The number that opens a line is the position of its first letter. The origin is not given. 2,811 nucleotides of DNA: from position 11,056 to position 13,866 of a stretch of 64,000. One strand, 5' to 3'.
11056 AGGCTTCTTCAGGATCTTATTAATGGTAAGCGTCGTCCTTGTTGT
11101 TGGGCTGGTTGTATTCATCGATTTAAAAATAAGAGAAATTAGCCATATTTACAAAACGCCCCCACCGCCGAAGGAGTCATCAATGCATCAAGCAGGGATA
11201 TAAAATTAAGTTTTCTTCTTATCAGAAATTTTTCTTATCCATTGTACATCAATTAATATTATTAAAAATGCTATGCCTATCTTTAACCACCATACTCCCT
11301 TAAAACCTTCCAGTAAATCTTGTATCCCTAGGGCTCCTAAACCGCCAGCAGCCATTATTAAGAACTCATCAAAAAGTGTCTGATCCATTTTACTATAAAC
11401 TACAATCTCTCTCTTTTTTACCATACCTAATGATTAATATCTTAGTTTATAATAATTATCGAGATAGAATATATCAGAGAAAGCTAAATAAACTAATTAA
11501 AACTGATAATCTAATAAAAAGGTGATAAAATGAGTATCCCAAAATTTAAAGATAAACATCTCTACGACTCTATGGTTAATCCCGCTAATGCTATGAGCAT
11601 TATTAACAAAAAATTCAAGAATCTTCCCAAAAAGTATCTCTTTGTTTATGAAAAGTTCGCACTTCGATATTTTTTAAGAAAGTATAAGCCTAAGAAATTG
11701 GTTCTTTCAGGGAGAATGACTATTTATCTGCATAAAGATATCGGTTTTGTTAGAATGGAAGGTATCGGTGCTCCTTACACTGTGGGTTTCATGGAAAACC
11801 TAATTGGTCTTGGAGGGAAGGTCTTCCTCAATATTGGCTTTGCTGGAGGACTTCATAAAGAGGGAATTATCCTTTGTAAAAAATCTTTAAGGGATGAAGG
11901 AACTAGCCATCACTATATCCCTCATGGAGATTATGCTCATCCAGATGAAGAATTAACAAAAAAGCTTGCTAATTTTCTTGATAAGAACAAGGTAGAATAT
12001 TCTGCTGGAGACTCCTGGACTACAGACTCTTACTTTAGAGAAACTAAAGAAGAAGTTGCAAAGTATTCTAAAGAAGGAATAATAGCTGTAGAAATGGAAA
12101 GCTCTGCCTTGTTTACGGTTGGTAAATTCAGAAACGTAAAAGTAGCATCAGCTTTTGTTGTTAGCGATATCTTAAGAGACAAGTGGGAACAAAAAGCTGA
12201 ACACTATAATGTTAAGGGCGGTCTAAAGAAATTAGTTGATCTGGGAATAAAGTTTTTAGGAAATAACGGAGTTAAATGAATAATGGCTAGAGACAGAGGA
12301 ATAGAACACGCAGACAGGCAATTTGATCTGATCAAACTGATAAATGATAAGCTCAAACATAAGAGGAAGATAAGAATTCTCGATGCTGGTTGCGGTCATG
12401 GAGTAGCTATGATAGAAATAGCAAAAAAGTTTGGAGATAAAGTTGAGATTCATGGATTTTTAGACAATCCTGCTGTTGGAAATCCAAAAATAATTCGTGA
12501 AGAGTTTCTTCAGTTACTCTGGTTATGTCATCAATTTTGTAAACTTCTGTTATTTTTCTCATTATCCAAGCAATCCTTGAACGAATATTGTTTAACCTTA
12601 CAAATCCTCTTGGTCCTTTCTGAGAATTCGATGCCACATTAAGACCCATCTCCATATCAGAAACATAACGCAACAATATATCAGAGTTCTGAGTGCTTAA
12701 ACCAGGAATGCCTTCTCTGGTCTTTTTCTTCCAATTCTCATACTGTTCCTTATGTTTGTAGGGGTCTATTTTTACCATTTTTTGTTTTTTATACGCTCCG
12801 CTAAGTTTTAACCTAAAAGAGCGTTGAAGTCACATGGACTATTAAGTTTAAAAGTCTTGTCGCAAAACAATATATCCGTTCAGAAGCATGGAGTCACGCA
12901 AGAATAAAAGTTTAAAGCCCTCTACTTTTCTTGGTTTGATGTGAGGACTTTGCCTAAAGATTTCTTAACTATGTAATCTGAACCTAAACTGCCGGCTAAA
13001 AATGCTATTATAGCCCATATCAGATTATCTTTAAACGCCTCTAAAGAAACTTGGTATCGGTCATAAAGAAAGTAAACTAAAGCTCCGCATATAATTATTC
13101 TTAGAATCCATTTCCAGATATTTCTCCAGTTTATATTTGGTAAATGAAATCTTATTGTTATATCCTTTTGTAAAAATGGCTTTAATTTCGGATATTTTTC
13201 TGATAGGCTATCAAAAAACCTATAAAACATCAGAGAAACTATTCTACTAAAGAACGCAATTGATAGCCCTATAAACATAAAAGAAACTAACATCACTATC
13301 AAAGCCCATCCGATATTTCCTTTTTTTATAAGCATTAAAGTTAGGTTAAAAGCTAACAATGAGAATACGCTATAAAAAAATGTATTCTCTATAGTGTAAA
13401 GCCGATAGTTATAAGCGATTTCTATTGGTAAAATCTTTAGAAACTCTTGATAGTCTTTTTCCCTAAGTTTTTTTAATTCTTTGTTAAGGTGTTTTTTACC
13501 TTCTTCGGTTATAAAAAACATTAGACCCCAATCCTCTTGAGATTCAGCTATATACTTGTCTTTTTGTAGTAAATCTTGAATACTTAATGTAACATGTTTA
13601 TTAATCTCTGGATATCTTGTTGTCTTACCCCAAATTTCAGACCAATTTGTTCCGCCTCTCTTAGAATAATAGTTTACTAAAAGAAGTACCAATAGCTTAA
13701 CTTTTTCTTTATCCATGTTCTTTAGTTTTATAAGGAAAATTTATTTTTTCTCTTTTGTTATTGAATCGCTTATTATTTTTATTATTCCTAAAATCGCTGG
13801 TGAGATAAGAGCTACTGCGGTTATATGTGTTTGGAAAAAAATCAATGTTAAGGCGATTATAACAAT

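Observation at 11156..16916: att-like copies of the tRNA-Glu(CTC) 3' end bracket cassettes containing decayed genes, suggesting integrated-element remnants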

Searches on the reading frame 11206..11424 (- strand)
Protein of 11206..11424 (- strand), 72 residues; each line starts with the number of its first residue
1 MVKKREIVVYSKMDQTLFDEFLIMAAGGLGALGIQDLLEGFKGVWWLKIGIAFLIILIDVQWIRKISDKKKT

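Call 10: search_protein_families(library=pfam, proteins=[window:11206-11424:-], max_evalue=0.1)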
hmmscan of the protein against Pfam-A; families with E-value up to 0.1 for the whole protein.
window:11206-11424:- (72 aa): 0 families

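Call 13: search_protein_families(library=phrogs, proteins=[window:11206-11424:-], max_evalue=0.01)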
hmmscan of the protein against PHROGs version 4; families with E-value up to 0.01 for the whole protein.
window:11206-11424:- (72 aa): 0 families

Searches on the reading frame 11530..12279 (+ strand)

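Call 10: search_protein_families(library=pfam, proteins=[window:11530-12279:+], max_evalue=0.1)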
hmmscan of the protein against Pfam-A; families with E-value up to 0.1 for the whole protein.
window:11530-12279:+ (249 aa): 1 family
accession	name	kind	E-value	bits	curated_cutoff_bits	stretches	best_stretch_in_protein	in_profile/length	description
PF01048.26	PNP_UDP_1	-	1.6e-22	80.5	25.1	1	71-228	43-213/233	Phosphorylase superfamily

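Call 13: search_protein_families(library=phrogs, proteins=[window:11530-12279:+], max_evalue=0.01)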
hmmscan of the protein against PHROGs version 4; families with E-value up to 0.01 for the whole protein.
window:11530-12279:+ (249 aa): 0 families

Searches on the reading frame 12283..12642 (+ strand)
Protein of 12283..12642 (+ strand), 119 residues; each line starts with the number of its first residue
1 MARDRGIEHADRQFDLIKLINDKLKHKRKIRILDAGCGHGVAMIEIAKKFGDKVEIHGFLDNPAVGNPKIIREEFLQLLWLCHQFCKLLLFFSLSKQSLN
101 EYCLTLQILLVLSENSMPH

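Call 10: search_protein_families(library=pfam, proteins=[window:12283-12642:+], max_evalue=0.1)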
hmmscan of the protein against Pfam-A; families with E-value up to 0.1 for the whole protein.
window:12283-12642:+ (119 aa): 5 families
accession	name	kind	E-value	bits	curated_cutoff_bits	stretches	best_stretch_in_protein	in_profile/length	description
PF13847.12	Methyltransf_31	-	7.7e-05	22.8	27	1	27-59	2-34/145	Methyltransferase domain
PF02353.26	CMAS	-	0.00059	19.7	27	1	12-54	46-88/273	Mycolic acid cyclopropane synthetase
PF13489.12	Methyltransf_23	-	0.0015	18.7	27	1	15-53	8-46/164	Methyltransferase domain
PF13649.12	Methyltransf_25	-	0.0023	19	27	1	32-58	1-26/97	Methyltransferase domain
PF05175.20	MTS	-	0.019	15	23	1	19-52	22-55/170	Methyltransferase small domain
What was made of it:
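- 12283..12470 (+): N-terminal fragment of a class I SAM methyltransferase (GxGxG motif only). It converges on and abuts the integrase remnant, so one deletion probably removed the 3' parts of both genes. Pfam partial matches, profile positions 2-34/145 (call 10).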

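Call 13: search_protein_families(library=phrogs, proteins=[window:12283-12642:+], max_evalue=0.01)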
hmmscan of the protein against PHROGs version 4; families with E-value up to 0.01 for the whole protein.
window:12283-12642:+ (119 aa): 0 families

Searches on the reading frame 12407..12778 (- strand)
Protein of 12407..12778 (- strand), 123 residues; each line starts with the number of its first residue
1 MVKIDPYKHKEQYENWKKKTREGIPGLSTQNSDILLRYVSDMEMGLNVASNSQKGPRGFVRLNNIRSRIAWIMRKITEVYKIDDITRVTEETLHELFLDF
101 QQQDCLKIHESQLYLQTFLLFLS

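Call 10: search_protein_families(library=pfam, proteins=[window:12407-12778:-], max_evalue=0.1)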
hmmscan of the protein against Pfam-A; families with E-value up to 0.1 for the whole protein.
window:12407-12778:- (123 aa): 2 families
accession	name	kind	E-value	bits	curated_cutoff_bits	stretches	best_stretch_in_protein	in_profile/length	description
PF14823.11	Sirohm_synth_C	-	0.00042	20.3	24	1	64-103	27-64/68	Sirohaem biosynthesis protein C-terminal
PF15061.11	DUF4538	-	0.061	13.5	27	0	3-28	25-50/57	Domain of unknown function (DUF4538)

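Call 12: find_homologous_proteins(query=window:12407-12778:-, max_evalue=0.01)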
Query window:12407-12778:- (123 aa): 6 proteins with E <= 0.01 among 8 candidates.
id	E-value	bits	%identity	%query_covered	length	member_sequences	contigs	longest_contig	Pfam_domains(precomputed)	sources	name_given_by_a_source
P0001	4.6e-76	270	100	100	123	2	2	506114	-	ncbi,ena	ncbi:MAG: hypothetical protein AABW73_00455 [Nanoarchaeota archaeon]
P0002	4.7e-25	106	46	87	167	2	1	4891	-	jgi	-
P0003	1.7e-24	104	50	82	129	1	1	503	-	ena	-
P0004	3.7e-19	87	68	50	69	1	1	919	-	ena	-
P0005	1.0e-17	82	53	59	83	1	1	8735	-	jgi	jgi:hypothetical protein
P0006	2.0e-17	81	49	69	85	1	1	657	-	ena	-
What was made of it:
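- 12407..12778 (-): Integrase remnant. Residues 1-~100 (about 12470-12778) match the N-terminal domain of ~385-aa DPANN tyrosine integrases. The catalytic domain is absent. Call 12: P0002 at 46% identity, E 5e-25.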

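Call 13: search_protein_families(library=phrogs, proteins=[window:12407-12778:-], max_evalue=0.01)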
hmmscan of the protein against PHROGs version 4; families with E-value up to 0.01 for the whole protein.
window:12407-12778:- (123 aa): 0 families

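Call 15: find_encoding_contigs(protein=P0002, flank=5000)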
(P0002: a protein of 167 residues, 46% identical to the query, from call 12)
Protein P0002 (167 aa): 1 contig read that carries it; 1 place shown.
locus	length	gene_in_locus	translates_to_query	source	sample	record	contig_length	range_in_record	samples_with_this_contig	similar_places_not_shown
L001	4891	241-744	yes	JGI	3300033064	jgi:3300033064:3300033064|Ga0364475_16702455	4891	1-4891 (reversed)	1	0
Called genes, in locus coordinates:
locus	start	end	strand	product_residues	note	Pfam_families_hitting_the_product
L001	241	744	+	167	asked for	-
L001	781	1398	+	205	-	-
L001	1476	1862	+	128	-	-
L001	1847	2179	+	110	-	-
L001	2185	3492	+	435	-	PF06508:QueC (weak)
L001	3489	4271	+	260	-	PF20247:DUF6602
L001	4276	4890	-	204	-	?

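Call 16: find_encoding_contigs(protein=P0005, flank=9000)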
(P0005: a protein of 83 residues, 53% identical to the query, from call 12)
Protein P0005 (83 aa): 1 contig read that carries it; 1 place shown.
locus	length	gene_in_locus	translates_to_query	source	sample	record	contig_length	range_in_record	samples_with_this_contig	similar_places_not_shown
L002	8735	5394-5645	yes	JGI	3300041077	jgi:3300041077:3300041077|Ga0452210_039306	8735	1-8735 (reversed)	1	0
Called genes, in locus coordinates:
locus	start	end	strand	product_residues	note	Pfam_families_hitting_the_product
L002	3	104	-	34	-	?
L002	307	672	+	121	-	PF05670:NFACT-R_1, PF18297:NFACT-R_2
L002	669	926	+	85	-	PF01985:CRS1_YhbY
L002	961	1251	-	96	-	PF00076:RRM_1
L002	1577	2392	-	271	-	PF03706:LPG_synthase_TM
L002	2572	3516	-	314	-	PF01869:BcrAD_BadFG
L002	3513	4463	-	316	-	PF09989:DUF2229, PF06050:HGD-D (weak)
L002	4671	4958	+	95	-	-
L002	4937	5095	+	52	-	-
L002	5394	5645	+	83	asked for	-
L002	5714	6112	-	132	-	PF00293:NUDIX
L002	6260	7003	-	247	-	PF01135:PCMT, PF01209:Ubie_methyltran, PF13489:Methyltransf_23, PF05175:MTS, PF13847:Methyltransf_31, PF08241:Methyltransf_11, PF08242:Methyltransf_12, PF13649:Methyltransf_25, +7 more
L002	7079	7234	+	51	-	-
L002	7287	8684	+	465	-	-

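Call 22: search_protein_families(library=pfam, proteins=[L001:781-1398:+, L001:241-744:+], max_evalue=1)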
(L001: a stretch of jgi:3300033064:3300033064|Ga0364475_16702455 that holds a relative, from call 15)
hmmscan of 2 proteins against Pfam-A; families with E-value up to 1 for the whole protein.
L001:781-1398:+ (205 aa): 0 families

L001:241-744:+ (167 aa): 0 families

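Call 23: search_solved_structures(query=L001:781-1398:+, max_evalue=1)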
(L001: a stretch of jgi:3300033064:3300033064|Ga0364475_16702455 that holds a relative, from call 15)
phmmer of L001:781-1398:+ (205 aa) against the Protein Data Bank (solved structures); distinct sequences matched with E-value up to 1: 4.
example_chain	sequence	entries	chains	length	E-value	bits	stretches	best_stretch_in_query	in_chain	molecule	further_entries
7awy_A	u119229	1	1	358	0.38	13.4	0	63-86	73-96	Scone-R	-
7awz_A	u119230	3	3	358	0.47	13.1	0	63-86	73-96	Scone-E | SconeE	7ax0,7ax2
1wyw_A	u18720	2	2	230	0.56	12.9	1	111-172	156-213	G/T mismatch-specific thymine DNA glycosylase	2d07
9lhp_A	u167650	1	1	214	0.95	12.1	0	111-169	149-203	G/T mismatch-specific thymine DNA glycosylase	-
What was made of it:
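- Tried and rejected: Pfam and PDB sequence searches did not recognise the L001 integrase halves (calls 22, 23).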

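Call 26: find_encoding_contigs(protein=P0001, flank=10000)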
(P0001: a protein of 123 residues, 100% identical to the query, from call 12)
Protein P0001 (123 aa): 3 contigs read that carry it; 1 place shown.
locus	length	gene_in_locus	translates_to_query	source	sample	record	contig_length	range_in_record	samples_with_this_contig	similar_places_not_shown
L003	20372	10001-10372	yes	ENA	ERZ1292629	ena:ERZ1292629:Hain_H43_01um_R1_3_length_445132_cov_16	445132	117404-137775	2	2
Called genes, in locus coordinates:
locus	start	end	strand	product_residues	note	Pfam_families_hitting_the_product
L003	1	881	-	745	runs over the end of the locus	-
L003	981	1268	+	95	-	PF17783:WHD_CvfB (weak), PF04010:DUF357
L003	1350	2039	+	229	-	PF00696:AA_kinase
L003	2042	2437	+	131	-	-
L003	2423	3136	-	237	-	PF12705:PDDEXK_1 (weak)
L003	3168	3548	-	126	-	-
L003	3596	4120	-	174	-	-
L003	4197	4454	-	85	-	-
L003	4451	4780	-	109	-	-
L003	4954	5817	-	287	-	PF05822:UMPH-1, PF12710:HAD (weak)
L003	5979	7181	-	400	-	PF01209:Ubie_methyltran (weak), PF13847:Methyltransf_31 (weak), PF08241:Methyltransf_11, PF08242:Methyltransf_12 (weak), PF13649:Methyltransf_25, PF00300:His_Phos_1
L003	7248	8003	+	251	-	PF01978:TrmB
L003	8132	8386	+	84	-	-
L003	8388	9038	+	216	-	-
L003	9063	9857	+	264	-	-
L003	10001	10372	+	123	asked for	-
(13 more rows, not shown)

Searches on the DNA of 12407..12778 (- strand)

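Call 71: search_rna_families(sources=[L118, L113, L090, L001], threshold=gathering)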
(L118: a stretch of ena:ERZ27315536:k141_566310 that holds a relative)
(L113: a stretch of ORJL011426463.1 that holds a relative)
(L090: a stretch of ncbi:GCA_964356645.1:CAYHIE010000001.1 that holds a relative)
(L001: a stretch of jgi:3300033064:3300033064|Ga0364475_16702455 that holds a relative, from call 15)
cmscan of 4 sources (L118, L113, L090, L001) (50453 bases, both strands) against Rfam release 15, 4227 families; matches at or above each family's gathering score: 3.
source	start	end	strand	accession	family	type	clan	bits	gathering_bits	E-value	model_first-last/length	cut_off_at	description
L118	3644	3716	+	RF00005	tRNA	Gene; tRNA;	CL00001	67.8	29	9.7e-13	1-71/71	no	tRNA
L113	4529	4614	+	RF00005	tRNA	Gene; tRNA;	CL00001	50.5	29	5.8e-08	1-71/71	no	tRNA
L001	1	155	+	RF00005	tRNA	Gene; tRNA;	CL00001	30.4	29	0.02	8-71/71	5'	tRNA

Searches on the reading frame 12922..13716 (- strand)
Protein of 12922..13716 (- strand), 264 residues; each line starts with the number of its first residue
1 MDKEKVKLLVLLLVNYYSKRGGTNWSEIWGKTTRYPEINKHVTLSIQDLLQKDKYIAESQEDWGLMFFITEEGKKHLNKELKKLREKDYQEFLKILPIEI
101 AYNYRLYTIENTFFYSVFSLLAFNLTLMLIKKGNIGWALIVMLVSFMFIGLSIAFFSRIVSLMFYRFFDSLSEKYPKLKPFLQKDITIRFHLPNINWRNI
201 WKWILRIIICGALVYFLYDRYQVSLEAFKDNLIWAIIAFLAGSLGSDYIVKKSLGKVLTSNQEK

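Call 10: search_protein_families(library=pfam, proteins=[window:12922-13716:-], max_evalue=0.1)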
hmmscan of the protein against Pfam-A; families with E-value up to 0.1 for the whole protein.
window:12922-13716:- (264 aa): 2 families
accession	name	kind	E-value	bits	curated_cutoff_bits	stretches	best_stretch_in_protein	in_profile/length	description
PF11026.13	DUF2721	-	0.03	14.7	28.3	1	76-158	31-118/129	Protein of unknown function (DUF2721)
PF01312.24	Bac_export_2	-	0.089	12.4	24.4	0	124-241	62-175/335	FlhB HrpN YscU SpaS Family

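Call 13: search_protein_families(library=phrogs, proteins=[window:12922-13716:-], max_evalue=0.01)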
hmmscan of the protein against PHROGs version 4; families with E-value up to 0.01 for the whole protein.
window:12922-13716:- (264 aa): 0 families
